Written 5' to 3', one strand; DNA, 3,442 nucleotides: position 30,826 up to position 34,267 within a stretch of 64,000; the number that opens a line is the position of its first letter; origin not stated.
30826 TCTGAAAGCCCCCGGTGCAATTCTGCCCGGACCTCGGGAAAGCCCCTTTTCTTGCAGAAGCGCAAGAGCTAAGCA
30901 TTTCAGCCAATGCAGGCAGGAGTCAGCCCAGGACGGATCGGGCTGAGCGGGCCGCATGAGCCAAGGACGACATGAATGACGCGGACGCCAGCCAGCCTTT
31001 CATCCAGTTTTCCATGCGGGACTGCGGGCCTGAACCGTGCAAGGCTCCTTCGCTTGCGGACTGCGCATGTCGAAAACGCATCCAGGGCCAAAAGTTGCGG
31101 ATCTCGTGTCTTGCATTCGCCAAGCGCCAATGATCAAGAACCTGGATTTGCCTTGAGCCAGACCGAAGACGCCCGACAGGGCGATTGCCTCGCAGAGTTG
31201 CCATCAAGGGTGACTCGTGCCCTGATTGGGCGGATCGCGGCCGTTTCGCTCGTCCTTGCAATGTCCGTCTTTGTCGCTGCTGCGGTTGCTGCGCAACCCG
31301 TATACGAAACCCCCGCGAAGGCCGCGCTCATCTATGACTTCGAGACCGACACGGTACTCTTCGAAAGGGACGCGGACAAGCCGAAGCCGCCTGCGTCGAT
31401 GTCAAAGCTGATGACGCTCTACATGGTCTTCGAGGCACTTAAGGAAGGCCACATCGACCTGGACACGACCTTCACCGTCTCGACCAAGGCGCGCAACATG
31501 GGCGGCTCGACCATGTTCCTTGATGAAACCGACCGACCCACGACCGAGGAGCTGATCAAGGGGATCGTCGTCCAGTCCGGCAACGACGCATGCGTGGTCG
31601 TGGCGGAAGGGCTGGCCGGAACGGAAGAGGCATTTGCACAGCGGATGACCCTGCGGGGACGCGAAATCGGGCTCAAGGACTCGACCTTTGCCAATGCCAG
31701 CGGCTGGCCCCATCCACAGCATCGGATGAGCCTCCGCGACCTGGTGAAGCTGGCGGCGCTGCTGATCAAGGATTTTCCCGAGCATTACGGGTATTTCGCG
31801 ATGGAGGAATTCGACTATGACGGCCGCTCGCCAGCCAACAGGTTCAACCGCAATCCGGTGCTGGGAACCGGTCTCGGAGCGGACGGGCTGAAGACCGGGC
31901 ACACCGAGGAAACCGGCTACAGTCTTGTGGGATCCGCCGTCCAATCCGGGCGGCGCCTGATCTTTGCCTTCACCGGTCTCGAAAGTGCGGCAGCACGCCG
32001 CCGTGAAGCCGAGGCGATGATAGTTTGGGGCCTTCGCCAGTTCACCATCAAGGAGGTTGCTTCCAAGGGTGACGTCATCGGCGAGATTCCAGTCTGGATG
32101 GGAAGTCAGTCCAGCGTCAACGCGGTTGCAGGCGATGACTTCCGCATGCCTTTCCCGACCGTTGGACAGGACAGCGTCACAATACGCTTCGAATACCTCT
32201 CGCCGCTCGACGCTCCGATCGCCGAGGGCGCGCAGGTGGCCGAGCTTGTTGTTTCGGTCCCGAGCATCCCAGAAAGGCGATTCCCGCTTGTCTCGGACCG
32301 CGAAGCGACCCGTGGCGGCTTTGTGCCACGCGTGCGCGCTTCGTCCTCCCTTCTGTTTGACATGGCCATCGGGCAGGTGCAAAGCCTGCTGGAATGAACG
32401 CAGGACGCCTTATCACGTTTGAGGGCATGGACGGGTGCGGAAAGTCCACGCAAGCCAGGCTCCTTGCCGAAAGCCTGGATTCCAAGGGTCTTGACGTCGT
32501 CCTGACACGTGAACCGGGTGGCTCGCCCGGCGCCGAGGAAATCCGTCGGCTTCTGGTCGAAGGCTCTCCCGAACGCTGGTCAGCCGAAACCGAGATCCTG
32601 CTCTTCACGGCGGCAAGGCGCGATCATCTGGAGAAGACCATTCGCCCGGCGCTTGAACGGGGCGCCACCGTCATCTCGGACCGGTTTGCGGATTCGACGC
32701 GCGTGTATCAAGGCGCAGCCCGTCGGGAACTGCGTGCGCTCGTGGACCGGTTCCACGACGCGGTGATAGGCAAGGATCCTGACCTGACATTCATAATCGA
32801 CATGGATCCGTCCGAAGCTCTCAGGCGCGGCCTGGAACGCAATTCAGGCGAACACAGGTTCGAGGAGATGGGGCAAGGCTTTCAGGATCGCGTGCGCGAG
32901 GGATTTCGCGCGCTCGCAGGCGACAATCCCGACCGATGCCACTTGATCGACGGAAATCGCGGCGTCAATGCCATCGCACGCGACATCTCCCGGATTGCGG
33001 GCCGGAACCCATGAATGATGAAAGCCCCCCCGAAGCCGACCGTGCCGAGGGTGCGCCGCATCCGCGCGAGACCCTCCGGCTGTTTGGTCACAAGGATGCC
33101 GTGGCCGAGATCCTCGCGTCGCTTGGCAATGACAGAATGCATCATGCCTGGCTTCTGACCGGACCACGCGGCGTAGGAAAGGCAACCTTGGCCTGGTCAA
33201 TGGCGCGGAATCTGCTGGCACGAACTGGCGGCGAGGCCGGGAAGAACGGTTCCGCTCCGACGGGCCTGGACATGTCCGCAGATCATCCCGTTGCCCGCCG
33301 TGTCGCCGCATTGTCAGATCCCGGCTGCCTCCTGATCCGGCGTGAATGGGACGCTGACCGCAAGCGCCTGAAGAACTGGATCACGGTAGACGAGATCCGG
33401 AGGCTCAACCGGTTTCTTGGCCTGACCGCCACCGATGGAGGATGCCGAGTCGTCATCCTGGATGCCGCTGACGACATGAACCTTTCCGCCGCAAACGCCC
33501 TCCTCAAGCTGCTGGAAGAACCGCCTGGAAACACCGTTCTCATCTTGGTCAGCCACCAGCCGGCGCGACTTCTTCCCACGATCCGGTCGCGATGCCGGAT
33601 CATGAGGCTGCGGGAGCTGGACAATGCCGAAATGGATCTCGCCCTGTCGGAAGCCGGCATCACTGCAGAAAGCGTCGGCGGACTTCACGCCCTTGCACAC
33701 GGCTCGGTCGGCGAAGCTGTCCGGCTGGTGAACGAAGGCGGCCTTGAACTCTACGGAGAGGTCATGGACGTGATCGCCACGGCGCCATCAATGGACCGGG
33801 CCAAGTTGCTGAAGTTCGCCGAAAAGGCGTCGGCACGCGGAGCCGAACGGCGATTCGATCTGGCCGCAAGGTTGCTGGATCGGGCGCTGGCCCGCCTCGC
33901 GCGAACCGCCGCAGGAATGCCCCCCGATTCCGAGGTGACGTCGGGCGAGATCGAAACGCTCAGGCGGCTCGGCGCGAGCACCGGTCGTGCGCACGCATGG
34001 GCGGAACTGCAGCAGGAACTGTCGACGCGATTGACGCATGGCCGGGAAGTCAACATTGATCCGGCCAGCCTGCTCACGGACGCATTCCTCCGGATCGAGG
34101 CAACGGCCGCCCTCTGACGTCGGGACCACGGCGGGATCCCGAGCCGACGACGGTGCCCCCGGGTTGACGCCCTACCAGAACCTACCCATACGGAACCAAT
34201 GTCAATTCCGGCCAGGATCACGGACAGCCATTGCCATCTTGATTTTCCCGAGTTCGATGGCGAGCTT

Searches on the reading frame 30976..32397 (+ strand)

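Call 78: search_protein_families(library=pfam, proteins=[window:30976-32397:+], max_evalue=0.001)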
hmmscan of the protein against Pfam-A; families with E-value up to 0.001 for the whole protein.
window:30976-32397:+ (473 aa): 4 families
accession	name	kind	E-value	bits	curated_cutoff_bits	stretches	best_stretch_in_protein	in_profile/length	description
PF00768.25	Peptidase_S11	-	5e-55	187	27.6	1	106-330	6-232/239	D-alanyl-D-alanine carboxypeptidase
PF07943.18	PBP5_C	-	7.6e-15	55.3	21.2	1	356-443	1-88/91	Penicillin-binding protein 5, C-terminal domain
PF13354.11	Beta-lactamase2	-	3.1e-11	43.5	22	1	119-264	4-147/214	Beta-lactamase enzyme family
PF02113.21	Peptidase_S13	-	7.1e-05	22.2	22.8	1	103-188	7-93/444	D-Ala-D-Ala carboxypeptidase 3 (S13) family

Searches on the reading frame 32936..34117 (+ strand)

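Call 78: search_protein_families(library=pfam, proteins=[window:32936-34117:+], max_evalue=0.001)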
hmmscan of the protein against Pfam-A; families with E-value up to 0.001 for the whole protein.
window:32936-34117:+ (393 aa): 3 families
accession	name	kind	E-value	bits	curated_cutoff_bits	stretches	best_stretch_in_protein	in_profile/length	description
PF13177.12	DNA_pol3_delta2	-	9.2e-36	123.7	27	1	52-228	2-160/161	DNA polymerase III, delta subunit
PF13191.12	AAA_16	-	2.4e-07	31.9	32.6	1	49-201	2-165/167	AAA ATPase domain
PF00004.35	AAA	-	2.6e-06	28.3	21.2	1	73-223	2-126/131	ATPase family associated with various cellular activities (AAA)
